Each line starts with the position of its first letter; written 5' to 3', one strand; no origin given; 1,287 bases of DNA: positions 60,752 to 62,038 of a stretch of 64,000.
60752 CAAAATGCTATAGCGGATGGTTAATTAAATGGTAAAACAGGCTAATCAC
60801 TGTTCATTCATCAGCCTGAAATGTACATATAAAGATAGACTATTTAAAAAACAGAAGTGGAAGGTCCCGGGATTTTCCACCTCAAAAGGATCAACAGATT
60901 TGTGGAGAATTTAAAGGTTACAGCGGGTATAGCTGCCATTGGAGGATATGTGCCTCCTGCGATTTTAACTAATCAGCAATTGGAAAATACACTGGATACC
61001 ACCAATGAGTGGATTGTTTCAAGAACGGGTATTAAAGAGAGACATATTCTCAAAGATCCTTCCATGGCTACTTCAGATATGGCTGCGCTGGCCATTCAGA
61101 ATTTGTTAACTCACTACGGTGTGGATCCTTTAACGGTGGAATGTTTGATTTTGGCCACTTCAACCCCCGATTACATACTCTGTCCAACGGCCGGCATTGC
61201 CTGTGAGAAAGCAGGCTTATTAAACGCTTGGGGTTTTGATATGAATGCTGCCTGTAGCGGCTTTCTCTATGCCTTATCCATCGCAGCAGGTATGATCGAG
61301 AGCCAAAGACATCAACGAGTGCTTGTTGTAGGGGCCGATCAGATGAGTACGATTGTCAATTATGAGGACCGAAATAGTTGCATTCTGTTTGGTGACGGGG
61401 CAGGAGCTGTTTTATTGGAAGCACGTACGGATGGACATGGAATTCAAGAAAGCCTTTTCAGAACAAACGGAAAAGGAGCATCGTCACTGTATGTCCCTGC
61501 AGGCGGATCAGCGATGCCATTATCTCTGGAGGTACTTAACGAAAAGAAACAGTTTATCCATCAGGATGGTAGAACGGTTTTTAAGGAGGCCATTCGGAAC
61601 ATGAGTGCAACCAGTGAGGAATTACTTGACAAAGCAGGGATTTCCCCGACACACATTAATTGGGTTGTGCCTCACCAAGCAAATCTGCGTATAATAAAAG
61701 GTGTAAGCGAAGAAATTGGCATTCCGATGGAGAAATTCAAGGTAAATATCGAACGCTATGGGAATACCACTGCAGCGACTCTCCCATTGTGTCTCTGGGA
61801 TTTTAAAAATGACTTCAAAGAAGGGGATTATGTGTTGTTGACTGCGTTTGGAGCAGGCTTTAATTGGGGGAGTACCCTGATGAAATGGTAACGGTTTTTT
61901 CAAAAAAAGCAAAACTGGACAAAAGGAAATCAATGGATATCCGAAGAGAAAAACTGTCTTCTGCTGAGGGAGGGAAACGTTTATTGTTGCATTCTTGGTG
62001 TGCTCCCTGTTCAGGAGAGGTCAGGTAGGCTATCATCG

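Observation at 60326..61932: Cobalamin riboswitch upstream of a FabH paralog: possible B12 control of fatty-acid priming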

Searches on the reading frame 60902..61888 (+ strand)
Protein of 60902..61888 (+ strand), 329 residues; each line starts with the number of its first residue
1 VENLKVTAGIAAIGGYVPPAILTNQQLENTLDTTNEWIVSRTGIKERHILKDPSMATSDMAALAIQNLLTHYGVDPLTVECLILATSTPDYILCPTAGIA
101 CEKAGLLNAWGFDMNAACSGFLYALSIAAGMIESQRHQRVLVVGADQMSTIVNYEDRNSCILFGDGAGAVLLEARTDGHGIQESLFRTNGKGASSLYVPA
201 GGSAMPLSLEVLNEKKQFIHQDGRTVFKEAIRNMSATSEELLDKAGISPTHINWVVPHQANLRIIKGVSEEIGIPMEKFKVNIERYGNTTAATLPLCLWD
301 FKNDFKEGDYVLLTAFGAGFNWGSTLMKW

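Call 9: search_protein_families(library=pfam, proteins=[window:60902-61888:+], max_evalue=0.01)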
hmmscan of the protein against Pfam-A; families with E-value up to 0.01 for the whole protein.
window:60902-61888:+ (329 aa): 4 families
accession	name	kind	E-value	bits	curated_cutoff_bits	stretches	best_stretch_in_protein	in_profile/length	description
PF08545.16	ACP_syn_III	-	5.4e-31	106.8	24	1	112-190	1-80/80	3-Oxoacyl-[acyl-carrier-protein (ACP)] synthase III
PF08541.16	ACP_syn_III_C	-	4.8e-30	104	26.6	1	242-329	1-90/90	3-Oxoacyl-[acyl-carrier-protein (ACP)] synthase III C terminal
PF00108.29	Thiolase_N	-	7.6e-08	32.5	26.4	1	54-158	20-125/260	Thiolase, N-terminal domain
PF08392.18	FAE1_CUT1_RppA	-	0.0033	17.2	27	0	50-175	76-206/290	FAE1/Type III polyketide synthase-like protein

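Call 24: find_related_loci(query=window:60902-61888:+, collection=genome_contigs, flank=4000)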
Query window:60902-61888:+ (329 aa) in genome_contigs; peptide patterns used: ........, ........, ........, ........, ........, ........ (x = any residue, [..] = any of these).
290 stretches matched a pattern; 216 encode a relative of the query (tblastn E <= 1e-3); the best 80 are kept; 80 distinct loci.
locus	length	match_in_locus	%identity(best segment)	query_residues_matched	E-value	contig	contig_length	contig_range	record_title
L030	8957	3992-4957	67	8-329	5e-156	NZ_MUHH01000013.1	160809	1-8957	Flavobacterium tructae strain CCUG 60100 WGS0044_contig_13, whole genome shotgun sequence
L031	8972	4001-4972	65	6-329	9e-154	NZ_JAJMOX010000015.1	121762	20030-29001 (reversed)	Flavobacterium sp. JAS Flavobacterium_sp._JAS_assembly_contig_15, whole genome shotgun sequence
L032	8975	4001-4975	66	5-329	7e-153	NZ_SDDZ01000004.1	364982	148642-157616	Gelidibacter gilvus strain IC158 NODE_5_length_364982_cov_118.234, whole genome shotgun sequence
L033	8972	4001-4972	64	6-329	3e-152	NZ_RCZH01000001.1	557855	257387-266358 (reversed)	Flavobacterium pectinovorum strain 42 scaffold1.1, whole genome shotgun sequence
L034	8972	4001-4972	65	6-329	2e-154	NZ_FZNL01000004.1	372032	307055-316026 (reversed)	Flavobacterium sp. ov086, whole genome shotgun sequence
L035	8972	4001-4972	65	6-329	4e-151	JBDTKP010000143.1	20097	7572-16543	MAG: Gelidibacter sp. isolate cluster2_bin.8 k127_2060905, whole genome shotgun sequence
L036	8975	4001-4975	64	5-329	5e-149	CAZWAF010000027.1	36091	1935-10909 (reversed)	MAG TPA_asm: uncultured Flavobacterium sp. isolate SRP344714_co2_21 genome assembly, contig: NODE_2805_length_36091_cov_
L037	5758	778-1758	62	3-329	4e-145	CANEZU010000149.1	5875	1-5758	MAG: Flavobacteriaceae bacterium isolate Jr-03apr18-71 genome assembly, contig: Jr-03apr18-C9599, whole genome shotgun s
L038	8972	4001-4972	62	5-329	4e-140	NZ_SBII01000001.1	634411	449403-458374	Flavobacterium cerinum strain 1E403 Scaffold1_1, whole genome shotgun sequence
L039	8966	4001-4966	61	8-329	3e-139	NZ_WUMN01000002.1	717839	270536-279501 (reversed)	Flavobacterium sp. Sd200 2, whole genome shotgun sequence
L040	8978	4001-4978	60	4-329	3e-137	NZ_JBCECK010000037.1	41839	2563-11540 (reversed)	MAG: Mucilaginibacter sp. isolate bin02__SEP_COME_DAS NODE_515_length_41839_cov_11.656160, whole genome shotgun sequence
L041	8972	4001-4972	60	5-329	1e-135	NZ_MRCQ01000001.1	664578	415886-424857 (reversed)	Flavobacterium sp. ACN6 BSF42_contig000001, whole genome shotgun sequence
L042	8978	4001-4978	59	4-329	1e-135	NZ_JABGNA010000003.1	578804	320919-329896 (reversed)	Mucilaginibacter sp. SG564 Ga0365344_03, whole genome shotgun sequence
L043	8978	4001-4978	59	4-329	2e-134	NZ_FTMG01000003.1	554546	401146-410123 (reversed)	Mucilaginibacter lappiensis strain ATCC BAA-1855, whole genome shotgun sequence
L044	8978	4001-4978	58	4-329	1e-134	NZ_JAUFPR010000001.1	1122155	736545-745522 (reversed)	Mucilaginibacter aquaedulcis strain CECT 8102 soapdenovo_K_105_1, whole genome shotgun sequence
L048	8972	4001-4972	60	5-329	7e-134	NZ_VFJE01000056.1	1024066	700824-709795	Flavobacterium microcysteis strain MaA-Y11 177, whole genome shotgun sequence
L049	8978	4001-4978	57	4-329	2e-132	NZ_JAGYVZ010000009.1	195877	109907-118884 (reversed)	Flavobacterium psychroterrae strain CCM 8827 NODE_9_length_195877_cov_25.022713, whole genome shotgun sequence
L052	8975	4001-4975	57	5-329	5e-131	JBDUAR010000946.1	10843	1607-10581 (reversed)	MAG: Flavobacterium sp. isolate cluster4_bin.196 NODE_16028_length_10843_cov_4.548943, whole genome shotgun sequence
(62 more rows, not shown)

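Call 33: search_protein_families(library=pfam, proteins=[L030:28-1173:-, L036:5975-7834:+, L035:2908-3474:+, L049:361-1383:+, L052:1604-3106:+, L052:3273-3767:+, L036:2407-2769:+, L036:2786-3430:+, L030:1170-3221:-], max_evalue=0.001)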
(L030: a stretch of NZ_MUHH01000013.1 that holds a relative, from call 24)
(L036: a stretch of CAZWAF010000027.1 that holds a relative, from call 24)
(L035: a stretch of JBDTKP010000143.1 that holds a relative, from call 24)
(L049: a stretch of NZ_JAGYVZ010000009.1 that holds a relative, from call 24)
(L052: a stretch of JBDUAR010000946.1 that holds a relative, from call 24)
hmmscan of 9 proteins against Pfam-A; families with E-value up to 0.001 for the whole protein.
L030:28-1173:- (381 aa): 2 families
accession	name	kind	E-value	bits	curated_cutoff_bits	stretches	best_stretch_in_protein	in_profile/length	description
PF16819.11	DUF5074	-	5.1e-16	59.1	27.2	1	45-353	1-320/353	Domain of unknown function (DUF5074)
PF25210.1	Kelch_FKB95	-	7.7e-05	22.9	70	1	180-290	81-191/268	FKB95, Kelch-repeats domain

L036:5975-7834:+ (619 aa): 2 families
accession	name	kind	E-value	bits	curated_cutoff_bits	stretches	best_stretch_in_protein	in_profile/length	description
PF00593.30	TonB_dep_Rec_b-barrel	-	9.8e-27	95.3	27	1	168-593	8-436/436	TonB dependent receptor-like, beta-barrel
PF07715.20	Plug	-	1.7e-16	61.1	23.9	1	41-144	3-107/107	TonB-dependent Receptor Plug Domain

L035:2908-3474:+ (188 aa): 3 families
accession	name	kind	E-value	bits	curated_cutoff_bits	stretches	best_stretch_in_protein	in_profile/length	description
PF13426.13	PAS_9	-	1.5e-12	48.1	27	1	89-178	2-90/103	PAS domain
PF00989.32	PAS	-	8.5e-07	29.4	22.6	1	89-181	12-107/113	PAS fold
PF13188.13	PAS_8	-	8e-06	26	21.8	1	89-134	12-55/65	PAS domain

L049:361-1383:+ (340 aa): 6 families
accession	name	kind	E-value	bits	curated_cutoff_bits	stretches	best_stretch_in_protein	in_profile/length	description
PF00578.27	AhpC-TSA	-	2.9e-20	72.9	26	1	202-321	1-123/124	AhpC/TSA family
PF13905.12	Thioredoxin_8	-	1.1e-17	64.6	27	1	228-318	3-93/94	Thioredoxin-like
PF14289.11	DUF4369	-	5.4e-16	59.4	25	1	38-129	3-91/91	Domain of unknown function (DUF4369)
PF08534.16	Redoxin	-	1.5e-15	57.7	26.6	1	202-328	2-137/148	Redoxin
PF00085.26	Thioredoxin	-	1.5e-07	31.8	23.5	1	226-272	15-63/103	Thioredoxin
PF13098.12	Thioredoxin_2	-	7.3e-05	23.5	27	1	227-328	6-95/104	Thioredoxin-like domain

L052:1604-3106:+ (500 aa): 2 families
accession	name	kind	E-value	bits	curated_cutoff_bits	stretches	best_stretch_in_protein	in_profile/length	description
PF00266.25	Aminotran_5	-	1.9e-49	169.1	21.5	1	68-450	26-368/371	Aminotransferase class-V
PF00155.27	Aminotran_1_2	-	9.6e-05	22.2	19.7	0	88-231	45-187/361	Aminotransferase class I and II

L052:3273-3767:+ (164 aa): 3 families
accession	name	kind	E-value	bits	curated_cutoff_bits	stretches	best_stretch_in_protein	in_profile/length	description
PF13669.12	Glyoxalase_4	-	5.9e-07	30.2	27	1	25-127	1-95/109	Glyoxalase/Bleomycin resistance protein/Dioxygenase superfamily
PF13468.12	Glyoxalase_3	-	8.2e-05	23.2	25.1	1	24-128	1-105/176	Glyoxalase-like domain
PF00903.31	Glyoxalase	-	0.00023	22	20.6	1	23-157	1-120/121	Glyoxalase/Bleomycin resistance protein/Dioxygenase superfamily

L036:2407-2769:+ (120 aa): 3 families
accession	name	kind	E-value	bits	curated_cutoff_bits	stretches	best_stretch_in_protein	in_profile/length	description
PF17653.6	DUF5522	-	4.5e-18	65.5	25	1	81-120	3-44/48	Family of unknown function (DUF5522)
PF24342.1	OB_DEPS-1_2nd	-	0.00059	20.4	27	1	22-49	21-48/77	P-granule-associated protein DEPS-1, second OB-fold domain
PF14375.11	Cys_rich_CWC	-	0.00064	20.5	24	0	9-50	1-49/50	Cysteine-rich CWC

L036:2786-3430:+ (214 aa): 1 family
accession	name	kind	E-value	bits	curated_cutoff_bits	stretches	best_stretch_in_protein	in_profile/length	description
PF01902.24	Diphthami_syn_2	-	2.5e-42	145.3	23.2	1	3-210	3-212/219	Diphthamide synthase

L030:1170-3221:- (683 aa): 1 family
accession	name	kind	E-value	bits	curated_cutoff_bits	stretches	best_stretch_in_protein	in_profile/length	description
PF07715.20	Plug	-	3.5e-12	47.2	23.9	1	48-140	8-99/107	TonB-dependent Receptor Plug Domain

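Call 53: find_related_loci(query=window:60902-61888:+, collection=metagenome_contigs, flank=5000)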
Query window:60902-61888:+ (329 aa) in metagenome_contigs; peptide patterns used: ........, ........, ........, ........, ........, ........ (x = any residue, [..] = any of these).
298 stretches matched a pattern; 204 encode a relative of the query (tblastn E <= 1e-3); the best 80 are kept; 80 distinct loci.
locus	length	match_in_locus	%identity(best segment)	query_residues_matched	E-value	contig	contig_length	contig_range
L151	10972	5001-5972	64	6-329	2e-153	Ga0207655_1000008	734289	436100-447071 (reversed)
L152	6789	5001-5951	67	8-324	3e-153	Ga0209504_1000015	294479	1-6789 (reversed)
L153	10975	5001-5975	64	5-329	8e-149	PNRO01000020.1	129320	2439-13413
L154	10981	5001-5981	63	3-329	3e-145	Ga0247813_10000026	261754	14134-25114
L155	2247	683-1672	64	2-329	4e-152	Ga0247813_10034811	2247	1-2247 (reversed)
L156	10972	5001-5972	62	5-329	1e-138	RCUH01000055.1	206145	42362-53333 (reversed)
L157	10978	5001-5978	59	4-329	9e-136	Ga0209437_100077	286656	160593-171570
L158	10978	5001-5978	59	4-329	2e-135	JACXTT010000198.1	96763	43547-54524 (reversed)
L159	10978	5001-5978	58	4-329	9e-134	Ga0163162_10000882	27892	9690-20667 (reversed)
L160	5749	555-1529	52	4-329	1e-113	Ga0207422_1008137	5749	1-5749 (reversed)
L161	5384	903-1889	49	1-329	3e-110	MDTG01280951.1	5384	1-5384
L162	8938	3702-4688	48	1-329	1e-108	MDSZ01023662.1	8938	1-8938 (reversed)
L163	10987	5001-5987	48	1-329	1e-108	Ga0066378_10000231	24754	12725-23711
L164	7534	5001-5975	46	5-329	3e-104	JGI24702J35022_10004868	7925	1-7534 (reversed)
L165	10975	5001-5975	46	5-329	3e-104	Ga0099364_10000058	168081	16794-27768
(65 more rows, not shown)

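Call 60: search_solved_structures(query=window:60902-61888:+, max_evalue=1e-40, show_alignments=0)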
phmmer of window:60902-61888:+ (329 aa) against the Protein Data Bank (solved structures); distinct sequences matched with E-value up to 1e-40: 37.
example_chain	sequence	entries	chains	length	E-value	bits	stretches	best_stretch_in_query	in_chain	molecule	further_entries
1ub7_A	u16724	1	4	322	5.2e-75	256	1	8-329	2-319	3-oxoacyl-[acyl-carrier protein] synthase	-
4dfe_A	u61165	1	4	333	1.2e-70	241.7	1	9-328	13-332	3-oxoacyl-[acyl-carrier-protein] synthase 3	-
2ebd_A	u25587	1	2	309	4.5e-70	239.8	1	10-328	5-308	3-oxoacyl-[acyl-carrier-protein] synthase 3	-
4wzu_A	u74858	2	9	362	1.1e-66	228.7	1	9-329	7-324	3-oxoacyl-[acyl-carrier-protein] synthase 3 protein 2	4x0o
4ryb_A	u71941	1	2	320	2e-66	227.8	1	8-328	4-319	3-oxoacyl-[acyl-carrier-protein] synthase 3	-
8vd9_A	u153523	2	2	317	1.8e-65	224.6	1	7-329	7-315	Beta-ketoacyl-[acyl-carrier-protein] synthase III 1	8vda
4x9k_A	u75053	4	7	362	1.9e-65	224.6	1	9-329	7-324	3-oxoacyl-[acyl-carrier-protein] synthase 3 protein 2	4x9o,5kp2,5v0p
5bqs_A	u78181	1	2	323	4.5e-64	220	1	8-326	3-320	3-oxoacyl-[acyl-carrier-protein] synthase 3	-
8vdb_A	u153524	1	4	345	4.5e-64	220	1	8-329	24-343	Beta-ketoacyl-[acyl-carrier-protein] synthase III 2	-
1zow_A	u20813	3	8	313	7.8e-62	212.7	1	8-329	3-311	3-oxoacyl-[acyl-carrier-protein] synthase III | 3-oxoacyl-[acyl-carrier-protein] synthase 3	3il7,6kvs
4nhd_A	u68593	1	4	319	1.8e-60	208.2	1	10-328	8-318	3-oxoacyl-[acyl-carrier-protein] synthase 3 protein 1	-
3il3_A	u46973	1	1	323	2.9e-57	197.7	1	8-328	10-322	3-oxoacyl-[acyl-carrier-protein] synthase 3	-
4ylt_A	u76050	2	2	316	7.9e-57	196.2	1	10-328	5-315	3-oxoacyl-[acyl-carrier-protein] synthase 3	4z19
2x3e_A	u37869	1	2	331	8e-57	196.2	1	8-329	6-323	3-OXOACYL-[ACYL-CARRIER-PROTEIN] SYNTHASE 3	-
6x7r_A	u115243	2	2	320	5.8e-55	190.1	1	10-328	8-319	3-oxoacyl-[acyl-carrier-protein] synthase 3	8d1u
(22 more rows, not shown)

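Call 63: search_protein_families(library=ncbifam, proteins=[window:60902-61888:+, L038:4001-4972:+, L048:3598-3984:+], max_evalue=0.00001)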
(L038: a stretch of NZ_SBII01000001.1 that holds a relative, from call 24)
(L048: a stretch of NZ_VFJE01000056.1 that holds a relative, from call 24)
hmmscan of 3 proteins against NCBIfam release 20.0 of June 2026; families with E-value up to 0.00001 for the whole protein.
window:60902-61888:+ (329 aa): 15 families
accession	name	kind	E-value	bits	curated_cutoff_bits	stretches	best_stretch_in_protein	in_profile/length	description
NF006829.0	PRK09352.1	subfamily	9.5e-112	373.1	249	1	7-329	4-321/322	beta-ketoacyl-ACP synthase 3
TIGR00747.1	fabH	subfamily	4.9e-96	321.6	292.1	1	7-329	2-322/322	beta-ketoacyl-ACP synthase III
NF004623.0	PRK05963.1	equivalog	5.1e-80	269.2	437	1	8-328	6-327/328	beta-ketoacyl-ACP synthase III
NF005541.0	PRK07204.1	equivalog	2.5e-54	184.9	402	1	7-327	4-327/329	beta-ketoacyl-ACP synthase III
NF005308.0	PRK06840.1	equivalog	5e-44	150.7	315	1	7-329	4-335/339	3-oxoacyl-ACP synthase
NF005703.0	PRK07515.1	equivalog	1.5e-39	135.9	304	1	52-328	91-371/373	beta-ketoacyl-ACP synthase III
NF009519.0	PRK12880.1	equivalog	3.6e-32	112.1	436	1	42-327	46-336/353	beta-ketoacyl-ACP synthase III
NF006720.0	PRK09258.1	equivalog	1.4e-26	93.7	285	1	10-329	8-338/338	3-oxoacyl-ACP synthase III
NF003274.0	PRK04262.1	equivalog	4.2e-24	85.2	244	2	8-149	3-144/347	hydroxymethylglutaryl-CoA synthase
NF005293.2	PRK06816.1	subfamily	1.1e-15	57.6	450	1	10-154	3-158/378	StlD/DarB family beta-ketosynthase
TIGR00748.1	HMG_CoA_syn_Arc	equivalog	7.8e-13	48.4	353.35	0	233-319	209-297/345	hydroxymethylglutaryl-CoA synthase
NF053539.1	resorcinol_DarB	exception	8.1e-12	44.9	550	0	218-314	257-360/377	dialkylresorcinol biosynthesis protein DarB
TIGR01930.1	AcCoA-C-Actrans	subfamily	2.4e-07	30.1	240.55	1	55-158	19-123/385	acetyl-CoA C-acyltransferase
NF004853.0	PRK06205.1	subfamily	2.4e-06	26.8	551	1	55-155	24-125/404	acetyl-CoA C-acetyltransferase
NF042429.2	DHPHCoAsyn_DpgA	equivalog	5.2e-06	25.6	425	1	48-329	61-350/350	3,5-dihydroxyphenylacetyl-CoA synthase DpgA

L038:4001-4972:+ (324 aa): 22 families
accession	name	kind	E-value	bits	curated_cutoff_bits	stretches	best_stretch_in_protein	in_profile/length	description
NF006829.0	PRK09352.1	subfamily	3.1e-121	404.3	249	1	3-324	4-321/322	beta-ketoacyl-ACP synthase 3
TIGR00747.1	fabH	subfamily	3.8e-111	371.2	292.1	1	3-322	2-320/322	beta-ketoacyl-ACP synthase III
NF004623.0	PRK05963.1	equivalog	2.1e-88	296.8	437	1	5-319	7-323/328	beta-ketoacyl-ACP synthase III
NF005541.0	PRK07204.1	equivalog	2.1e-56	191.7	402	1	4-318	5-323/329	beta-ketoacyl-ACP synthase III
NF005308.0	PRK06840.1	equivalog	1.9e-44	152.1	315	1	4-324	5-335/339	3-oxoacyl-ACP synthase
NF005703.0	PRK07515.1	equivalog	7.5e-38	130.4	304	1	43-320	87-368/373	beta-ketoacyl-ACP synthase III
NF009519.0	PRK12880.1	equivalog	9.2e-37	127.2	436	1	38-322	46-336/353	beta-ketoacyl-ACP synthase III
NF006720.0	PRK09258.1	equivalog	5.3e-31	108.2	285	1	36-315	45-329/338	3-oxoacyl-ACP synthase III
NF003274.0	PRK04262.1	equivalog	4.7e-28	98.2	244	2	4-145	3-145/347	hydroxymethylglutaryl-CoA synthase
NF005293.2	PRK06816.1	subfamily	9.7e-18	64.4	450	2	6-149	3-158/378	StlD/DarB family beta-ketosynthase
NF053539.1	resorcinol_DarB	exception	9.4e-17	61.2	550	2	5-150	4-160/377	dialkylresorcinol biosynthesis protein DarB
TIGR00748.1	HMG_CoA_syn_Arc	equivalog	2.5e-15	56.6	353.35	2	227-315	208-298/345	hydroxymethylglutaryl-CoA synthase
TIGR01930.1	AcCoA-C-Actrans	subfamily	1.1e-11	44.3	240.55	1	37-153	6-123/385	acetyl-CoA C-acyltransferase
TIGR01835.1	HMG-CoA-S_prok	equivalog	6e-09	35.2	360.35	1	6-165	3-156/382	hydroxymethylglutaryl-CoA synthase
NF004720.0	PRK06064.1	subfamily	7.5e-09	34.8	420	1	49-150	19-122/389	thiolase domain-containing protein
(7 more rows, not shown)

L048:3598-3984:+ (129 aa): 1 family
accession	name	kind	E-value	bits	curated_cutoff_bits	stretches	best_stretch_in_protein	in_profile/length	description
NF007970.0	PRK10694.1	equivalog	2.6e-15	56.4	162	1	4-126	4-129/133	acyl-CoA thioester hydrolase YciA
